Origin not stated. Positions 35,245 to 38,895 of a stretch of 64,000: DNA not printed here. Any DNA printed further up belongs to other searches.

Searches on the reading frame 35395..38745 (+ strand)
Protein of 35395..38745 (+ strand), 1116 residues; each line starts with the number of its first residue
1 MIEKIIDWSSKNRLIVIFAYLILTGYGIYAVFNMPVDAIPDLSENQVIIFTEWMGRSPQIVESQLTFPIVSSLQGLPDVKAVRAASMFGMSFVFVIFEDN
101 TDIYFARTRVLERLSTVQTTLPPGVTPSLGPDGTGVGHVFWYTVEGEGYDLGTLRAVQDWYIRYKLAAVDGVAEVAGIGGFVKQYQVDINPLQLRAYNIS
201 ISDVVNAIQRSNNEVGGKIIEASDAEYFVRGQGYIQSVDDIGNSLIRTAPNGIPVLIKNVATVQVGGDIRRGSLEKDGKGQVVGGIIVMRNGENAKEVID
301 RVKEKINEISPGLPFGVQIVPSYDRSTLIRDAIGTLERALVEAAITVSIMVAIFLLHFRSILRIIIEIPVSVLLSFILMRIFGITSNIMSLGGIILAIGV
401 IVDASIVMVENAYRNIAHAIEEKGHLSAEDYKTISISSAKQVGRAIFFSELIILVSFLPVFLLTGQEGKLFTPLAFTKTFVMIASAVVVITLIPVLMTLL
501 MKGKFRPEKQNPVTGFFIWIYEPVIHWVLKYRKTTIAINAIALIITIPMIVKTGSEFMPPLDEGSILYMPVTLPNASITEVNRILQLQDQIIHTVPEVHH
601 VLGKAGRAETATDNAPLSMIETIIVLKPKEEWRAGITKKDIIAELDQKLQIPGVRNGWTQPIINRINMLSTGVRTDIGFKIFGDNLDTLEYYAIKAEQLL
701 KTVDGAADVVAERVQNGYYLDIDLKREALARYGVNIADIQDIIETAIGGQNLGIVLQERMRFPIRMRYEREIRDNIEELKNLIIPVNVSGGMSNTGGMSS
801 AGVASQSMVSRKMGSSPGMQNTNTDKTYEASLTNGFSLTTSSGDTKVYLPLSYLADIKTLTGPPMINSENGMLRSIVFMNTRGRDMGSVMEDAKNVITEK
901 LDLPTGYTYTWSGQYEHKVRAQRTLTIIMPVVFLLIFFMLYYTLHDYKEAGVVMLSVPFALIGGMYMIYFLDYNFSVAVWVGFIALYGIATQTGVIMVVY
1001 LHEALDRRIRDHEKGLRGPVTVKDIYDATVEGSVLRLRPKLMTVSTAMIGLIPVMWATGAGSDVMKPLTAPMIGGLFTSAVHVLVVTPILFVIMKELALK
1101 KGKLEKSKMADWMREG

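Call 3: search_protein_families(library=pfam, proteins=[window:35395-38745:+])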
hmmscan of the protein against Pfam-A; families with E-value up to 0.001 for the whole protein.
window:35395-38745:+ (1116 aa): 1 family
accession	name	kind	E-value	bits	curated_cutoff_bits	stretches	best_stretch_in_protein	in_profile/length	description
PF00873.25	ACR_tran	-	6.7e-225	749.5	28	2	8-787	4-783/1021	AcrB/AcrD/AcrF family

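Call 53: search_protein_families(library=ncbifam, proteins=[window:35395-38745:+], max_evalue=0.01)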
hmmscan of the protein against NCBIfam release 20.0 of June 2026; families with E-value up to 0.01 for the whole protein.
window:35395-38745:+ (1116 aa): 12 families
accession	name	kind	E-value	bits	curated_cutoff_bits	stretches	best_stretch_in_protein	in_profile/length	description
TIGR00914.1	2A0601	subfamily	0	1091.6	701.45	2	1-790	1-797/1051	CusA/CzcA family heavy metal efflux RND transporter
NF033617.1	RND_permease_2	subfamily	7.2e-129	431.4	1250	2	21-786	16-770/1009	multidrug efflux RND transporter permease subunit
NF000282.2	RND_permease_1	subfamily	2.1e-105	353.7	1250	2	21-798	16-803/1029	multidrug efflux RND transporter permease subunit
TIGR00915.1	2A0602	subfamily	1.4e-92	311.2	940.35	2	21-798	17-803/1050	efflux RND transporter permease subunit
NF007905.0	PRK10614.1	equivalog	1.5e-80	271.2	1774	2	21-784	19-768/1025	multidrug efflux RND transporter permease subunit MdtC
NF007131.0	PRK09577.1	equivalog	1.2e-67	228.5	1768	2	18-784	15-785/1045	multidrug efflux RND transporter permease subunit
NF007798.0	PRK10503.1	equivalog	7e-63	212.6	1584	2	26-782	33-780/1040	MdtB/MuxB family multidrug efflux RND transporter permease subunit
NF000037.1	RND_perm_OqxB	exception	1.8e-61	208.2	2200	2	20-531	19-531/1050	multidrug efflux RND transporter permease subunit OqxB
NF007133.0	PRK09579.1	equivalog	1.2e-59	201.8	1763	2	17-781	16-762/1017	multidrug efflux RND transporter permease subunit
NF007842.1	PRK10555.1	equivalog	1.1e-57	195.6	1854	2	21-577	17-581/1036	multidrug efflux RND transporter permease AcrD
NF011706.2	PRK15127.1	equivalog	6.3e-55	186.6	2150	2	18-750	15-757/1049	multidrug efflux RND transporter permease subunit AcrB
NF006356.0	PRK08578.1-4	equivalog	5e-05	23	330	1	287-424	106-235/302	preprotein translocase subunit SecF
